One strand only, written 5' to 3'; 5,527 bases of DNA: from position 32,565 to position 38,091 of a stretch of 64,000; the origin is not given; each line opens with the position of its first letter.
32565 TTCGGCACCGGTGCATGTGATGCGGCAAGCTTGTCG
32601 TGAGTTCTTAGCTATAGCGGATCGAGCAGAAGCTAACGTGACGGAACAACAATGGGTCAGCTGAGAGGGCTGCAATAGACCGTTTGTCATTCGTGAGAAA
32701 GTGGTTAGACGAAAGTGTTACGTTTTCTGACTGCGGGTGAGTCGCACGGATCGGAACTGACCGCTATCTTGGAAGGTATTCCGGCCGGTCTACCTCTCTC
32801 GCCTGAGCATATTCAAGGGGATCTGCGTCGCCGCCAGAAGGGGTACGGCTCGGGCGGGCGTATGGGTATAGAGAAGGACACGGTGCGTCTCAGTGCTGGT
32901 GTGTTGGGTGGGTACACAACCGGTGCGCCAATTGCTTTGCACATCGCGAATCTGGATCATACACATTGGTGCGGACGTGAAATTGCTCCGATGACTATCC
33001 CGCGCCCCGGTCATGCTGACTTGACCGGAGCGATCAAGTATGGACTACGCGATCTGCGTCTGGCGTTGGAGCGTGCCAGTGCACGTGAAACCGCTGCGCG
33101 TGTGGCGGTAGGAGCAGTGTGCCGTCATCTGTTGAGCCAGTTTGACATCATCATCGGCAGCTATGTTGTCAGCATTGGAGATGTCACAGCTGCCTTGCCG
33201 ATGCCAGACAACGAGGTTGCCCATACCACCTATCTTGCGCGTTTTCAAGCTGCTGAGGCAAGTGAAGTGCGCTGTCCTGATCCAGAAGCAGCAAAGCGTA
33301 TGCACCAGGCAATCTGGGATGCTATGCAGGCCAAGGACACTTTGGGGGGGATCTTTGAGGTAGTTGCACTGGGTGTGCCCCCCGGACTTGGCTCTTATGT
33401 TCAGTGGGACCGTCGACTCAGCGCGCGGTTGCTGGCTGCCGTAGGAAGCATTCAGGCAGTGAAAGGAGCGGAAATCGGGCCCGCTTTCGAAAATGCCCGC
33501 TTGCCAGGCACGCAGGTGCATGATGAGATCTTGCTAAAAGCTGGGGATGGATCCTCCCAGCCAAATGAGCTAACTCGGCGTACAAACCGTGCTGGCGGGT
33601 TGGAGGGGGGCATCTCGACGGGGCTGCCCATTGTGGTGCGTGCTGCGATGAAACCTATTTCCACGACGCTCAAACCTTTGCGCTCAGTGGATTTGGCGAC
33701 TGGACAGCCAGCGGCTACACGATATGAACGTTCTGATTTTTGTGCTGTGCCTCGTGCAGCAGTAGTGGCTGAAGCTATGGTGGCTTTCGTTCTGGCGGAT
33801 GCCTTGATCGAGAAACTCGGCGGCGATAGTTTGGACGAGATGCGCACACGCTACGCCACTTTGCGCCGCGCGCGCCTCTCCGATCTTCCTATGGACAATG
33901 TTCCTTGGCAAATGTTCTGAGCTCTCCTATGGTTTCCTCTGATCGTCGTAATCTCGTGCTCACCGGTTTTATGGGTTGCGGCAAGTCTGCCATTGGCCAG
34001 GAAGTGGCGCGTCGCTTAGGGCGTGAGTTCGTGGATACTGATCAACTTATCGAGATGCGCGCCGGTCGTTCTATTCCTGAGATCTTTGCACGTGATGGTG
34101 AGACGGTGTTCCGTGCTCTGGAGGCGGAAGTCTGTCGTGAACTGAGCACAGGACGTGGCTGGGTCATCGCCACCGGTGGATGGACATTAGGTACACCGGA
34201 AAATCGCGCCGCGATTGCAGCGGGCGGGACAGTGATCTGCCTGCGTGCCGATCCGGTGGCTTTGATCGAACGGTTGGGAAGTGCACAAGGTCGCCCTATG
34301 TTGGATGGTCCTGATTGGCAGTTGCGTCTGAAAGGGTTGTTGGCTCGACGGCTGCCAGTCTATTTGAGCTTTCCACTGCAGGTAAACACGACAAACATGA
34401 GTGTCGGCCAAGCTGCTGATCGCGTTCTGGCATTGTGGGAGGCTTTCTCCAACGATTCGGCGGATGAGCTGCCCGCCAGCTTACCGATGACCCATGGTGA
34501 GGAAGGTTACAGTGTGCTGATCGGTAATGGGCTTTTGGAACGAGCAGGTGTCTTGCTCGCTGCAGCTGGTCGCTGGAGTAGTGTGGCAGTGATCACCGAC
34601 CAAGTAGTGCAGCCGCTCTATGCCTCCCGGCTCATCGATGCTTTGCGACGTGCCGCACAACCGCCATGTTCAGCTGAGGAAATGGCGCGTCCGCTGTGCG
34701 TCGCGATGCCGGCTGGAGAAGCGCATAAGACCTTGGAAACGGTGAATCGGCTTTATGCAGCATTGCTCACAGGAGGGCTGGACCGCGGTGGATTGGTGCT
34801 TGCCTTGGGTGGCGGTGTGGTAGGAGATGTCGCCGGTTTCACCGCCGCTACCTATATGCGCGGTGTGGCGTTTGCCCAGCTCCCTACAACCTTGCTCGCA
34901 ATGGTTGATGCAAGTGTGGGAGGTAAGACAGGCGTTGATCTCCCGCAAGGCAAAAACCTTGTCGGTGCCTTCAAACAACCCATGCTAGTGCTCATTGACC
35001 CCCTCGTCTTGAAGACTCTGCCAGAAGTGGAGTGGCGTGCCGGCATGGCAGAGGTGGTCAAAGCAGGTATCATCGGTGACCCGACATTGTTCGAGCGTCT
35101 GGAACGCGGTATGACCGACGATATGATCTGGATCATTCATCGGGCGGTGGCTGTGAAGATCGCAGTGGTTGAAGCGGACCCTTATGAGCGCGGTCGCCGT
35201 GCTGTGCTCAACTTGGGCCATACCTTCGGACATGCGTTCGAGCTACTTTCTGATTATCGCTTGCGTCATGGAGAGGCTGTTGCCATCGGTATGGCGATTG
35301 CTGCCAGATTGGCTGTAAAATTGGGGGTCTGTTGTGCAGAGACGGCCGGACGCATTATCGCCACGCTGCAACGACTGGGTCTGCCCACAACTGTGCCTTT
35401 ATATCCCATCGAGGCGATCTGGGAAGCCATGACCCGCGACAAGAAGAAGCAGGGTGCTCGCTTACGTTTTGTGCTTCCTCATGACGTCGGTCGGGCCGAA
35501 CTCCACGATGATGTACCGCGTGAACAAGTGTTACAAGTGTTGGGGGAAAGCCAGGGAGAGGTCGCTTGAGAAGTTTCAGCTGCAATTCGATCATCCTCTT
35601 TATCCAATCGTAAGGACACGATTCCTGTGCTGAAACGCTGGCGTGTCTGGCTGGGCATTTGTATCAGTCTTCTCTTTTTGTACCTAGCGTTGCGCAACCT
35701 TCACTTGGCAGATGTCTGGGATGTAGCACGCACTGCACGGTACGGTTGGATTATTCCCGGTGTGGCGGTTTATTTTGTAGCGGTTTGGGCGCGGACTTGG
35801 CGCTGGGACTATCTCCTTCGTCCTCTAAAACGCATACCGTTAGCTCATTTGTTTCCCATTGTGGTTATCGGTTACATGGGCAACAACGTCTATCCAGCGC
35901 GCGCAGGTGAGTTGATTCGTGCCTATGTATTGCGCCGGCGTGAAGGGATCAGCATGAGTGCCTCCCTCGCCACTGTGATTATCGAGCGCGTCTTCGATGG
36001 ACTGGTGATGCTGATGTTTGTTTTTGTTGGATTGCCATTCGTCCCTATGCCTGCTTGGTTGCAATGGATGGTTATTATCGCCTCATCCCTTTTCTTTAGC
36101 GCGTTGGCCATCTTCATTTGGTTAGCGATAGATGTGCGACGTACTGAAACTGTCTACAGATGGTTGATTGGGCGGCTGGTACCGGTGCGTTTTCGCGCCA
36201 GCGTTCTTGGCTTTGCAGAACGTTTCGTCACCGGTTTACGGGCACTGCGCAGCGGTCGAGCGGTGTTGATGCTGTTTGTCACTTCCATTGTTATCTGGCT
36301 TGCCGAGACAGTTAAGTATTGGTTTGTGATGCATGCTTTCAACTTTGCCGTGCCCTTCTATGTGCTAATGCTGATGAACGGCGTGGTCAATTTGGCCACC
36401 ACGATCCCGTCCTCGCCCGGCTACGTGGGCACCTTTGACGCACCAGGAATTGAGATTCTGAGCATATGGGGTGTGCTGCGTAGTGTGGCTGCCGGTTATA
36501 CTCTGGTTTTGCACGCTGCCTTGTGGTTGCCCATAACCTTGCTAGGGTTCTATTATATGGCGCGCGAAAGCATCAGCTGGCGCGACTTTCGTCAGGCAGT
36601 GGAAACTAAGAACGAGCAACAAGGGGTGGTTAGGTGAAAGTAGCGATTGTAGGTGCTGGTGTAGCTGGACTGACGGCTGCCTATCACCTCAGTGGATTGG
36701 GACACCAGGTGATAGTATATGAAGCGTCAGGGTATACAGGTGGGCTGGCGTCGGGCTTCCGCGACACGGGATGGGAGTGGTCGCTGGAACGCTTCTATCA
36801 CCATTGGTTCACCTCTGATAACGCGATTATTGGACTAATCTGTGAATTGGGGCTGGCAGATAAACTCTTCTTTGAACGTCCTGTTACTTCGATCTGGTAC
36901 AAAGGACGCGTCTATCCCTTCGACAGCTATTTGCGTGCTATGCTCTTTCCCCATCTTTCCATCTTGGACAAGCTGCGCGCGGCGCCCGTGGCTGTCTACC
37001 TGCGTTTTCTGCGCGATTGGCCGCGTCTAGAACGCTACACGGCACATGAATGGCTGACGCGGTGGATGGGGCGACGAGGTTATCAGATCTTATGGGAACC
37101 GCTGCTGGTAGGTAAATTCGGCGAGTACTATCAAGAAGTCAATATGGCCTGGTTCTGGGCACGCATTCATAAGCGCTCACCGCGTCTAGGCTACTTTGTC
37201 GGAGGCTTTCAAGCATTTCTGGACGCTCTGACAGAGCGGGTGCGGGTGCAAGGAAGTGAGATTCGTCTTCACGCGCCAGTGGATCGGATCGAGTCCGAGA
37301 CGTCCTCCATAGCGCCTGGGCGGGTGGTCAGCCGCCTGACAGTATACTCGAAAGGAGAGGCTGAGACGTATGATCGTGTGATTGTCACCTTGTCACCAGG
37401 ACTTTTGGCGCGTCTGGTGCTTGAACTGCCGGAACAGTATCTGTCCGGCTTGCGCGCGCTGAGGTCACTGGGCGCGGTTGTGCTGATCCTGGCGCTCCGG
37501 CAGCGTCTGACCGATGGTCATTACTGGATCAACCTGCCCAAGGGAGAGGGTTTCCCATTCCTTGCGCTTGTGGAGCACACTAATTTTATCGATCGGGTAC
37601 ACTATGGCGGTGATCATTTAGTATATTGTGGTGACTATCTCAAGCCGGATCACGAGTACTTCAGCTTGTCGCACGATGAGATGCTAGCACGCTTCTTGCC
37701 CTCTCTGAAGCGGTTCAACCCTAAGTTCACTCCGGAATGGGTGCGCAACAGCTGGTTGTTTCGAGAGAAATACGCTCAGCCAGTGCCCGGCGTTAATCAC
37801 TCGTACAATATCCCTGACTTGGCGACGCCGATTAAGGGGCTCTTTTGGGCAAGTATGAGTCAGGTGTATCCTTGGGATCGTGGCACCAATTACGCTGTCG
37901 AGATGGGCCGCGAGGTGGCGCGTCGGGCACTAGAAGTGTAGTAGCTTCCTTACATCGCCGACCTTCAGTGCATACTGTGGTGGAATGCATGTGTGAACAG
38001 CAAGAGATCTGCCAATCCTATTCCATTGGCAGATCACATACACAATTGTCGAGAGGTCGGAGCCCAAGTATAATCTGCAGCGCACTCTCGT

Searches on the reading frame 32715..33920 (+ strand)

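Call 72: search_protein_families(library=pfam, proteins=[window:32715-33920:+], max_evalue=0.00001)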
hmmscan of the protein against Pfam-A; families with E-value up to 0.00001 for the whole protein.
window:32715-33920:+ (401 aa): 1 family
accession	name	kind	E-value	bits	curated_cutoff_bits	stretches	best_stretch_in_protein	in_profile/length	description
PF01264.26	Chorismate_synt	-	3.8e-113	377.9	27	1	2-365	1-327/327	Chorismate synthase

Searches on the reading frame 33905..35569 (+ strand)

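Call 72: search_protein_families(library=pfam, proteins=[window:33905-35569:+], max_evalue=0.00001)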
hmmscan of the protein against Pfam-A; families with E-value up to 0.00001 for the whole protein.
window:33905-35569:+ (554 aa): 4 families
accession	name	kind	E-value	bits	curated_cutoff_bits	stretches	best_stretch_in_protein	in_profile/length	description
PF01761.26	DHQ_synthase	-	2.6e-45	153.2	24.2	1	266-378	2-114/115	3-dehydroquinate synthase N-terminal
PF24621.2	DHQS_C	-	1.2e-40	139.2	27.6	1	380-515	1-144/144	3-dehydroquinate synthase C-terminal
PF01202.28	SKI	-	3.6e-38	131.6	22.1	1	23-175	1-155/159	Shikimate kinase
PF13238.12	AAA_18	-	3.8e-06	27.8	29.4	1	18-124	2-108/128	AAA domain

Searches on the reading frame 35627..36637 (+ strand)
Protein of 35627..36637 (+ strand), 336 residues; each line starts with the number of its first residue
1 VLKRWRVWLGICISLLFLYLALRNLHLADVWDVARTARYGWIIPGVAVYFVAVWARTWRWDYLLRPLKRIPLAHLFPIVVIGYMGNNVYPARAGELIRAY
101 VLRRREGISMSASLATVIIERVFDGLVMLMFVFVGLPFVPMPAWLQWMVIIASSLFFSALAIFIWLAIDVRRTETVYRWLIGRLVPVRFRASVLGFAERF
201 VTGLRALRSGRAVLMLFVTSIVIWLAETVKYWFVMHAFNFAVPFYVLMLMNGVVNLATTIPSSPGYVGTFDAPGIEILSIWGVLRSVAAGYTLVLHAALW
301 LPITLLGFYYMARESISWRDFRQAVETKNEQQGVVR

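Call 72: search_protein_families(library=pfam, proteins=[window:35627-36637:+], max_evalue=0.00001)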
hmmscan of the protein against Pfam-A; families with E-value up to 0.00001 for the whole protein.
window:35627-36637:+ (336 aa): 1 family
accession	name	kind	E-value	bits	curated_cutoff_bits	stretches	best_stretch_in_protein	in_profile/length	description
PF03706.18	LPG_synthase_TM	-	1.2e-53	183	33.4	1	7-307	1-302/302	Lysylphosphatidylglycerol synthase TM region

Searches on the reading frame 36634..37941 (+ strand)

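Call 73: search_protein_families(library=pfam, proteins=[window:36634-37941:+], max_evalue=0.00001)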
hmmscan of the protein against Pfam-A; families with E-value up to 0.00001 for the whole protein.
window:36634-37941:+ (435 aa): 4 families
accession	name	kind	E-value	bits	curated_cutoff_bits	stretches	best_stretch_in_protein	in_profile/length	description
PF01593.30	Amino_oxidase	-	2e-36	126.7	19.8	1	10-433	1-443/443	Flavin containing amine oxidoreductase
PF01266.30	DAO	-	2.2e-11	44.3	27.9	1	2-365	1-300/353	FAD dependent oxidoreductase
PF13450.12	NAD_binding_8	-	4.8e-10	40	21.9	1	5-62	1-56/68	NAD(P)-binding Rossmann-like domain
PF00890.30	FAD_binding_2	-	3e-06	27.2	20.4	1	3-43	2-41/414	FAD binding domain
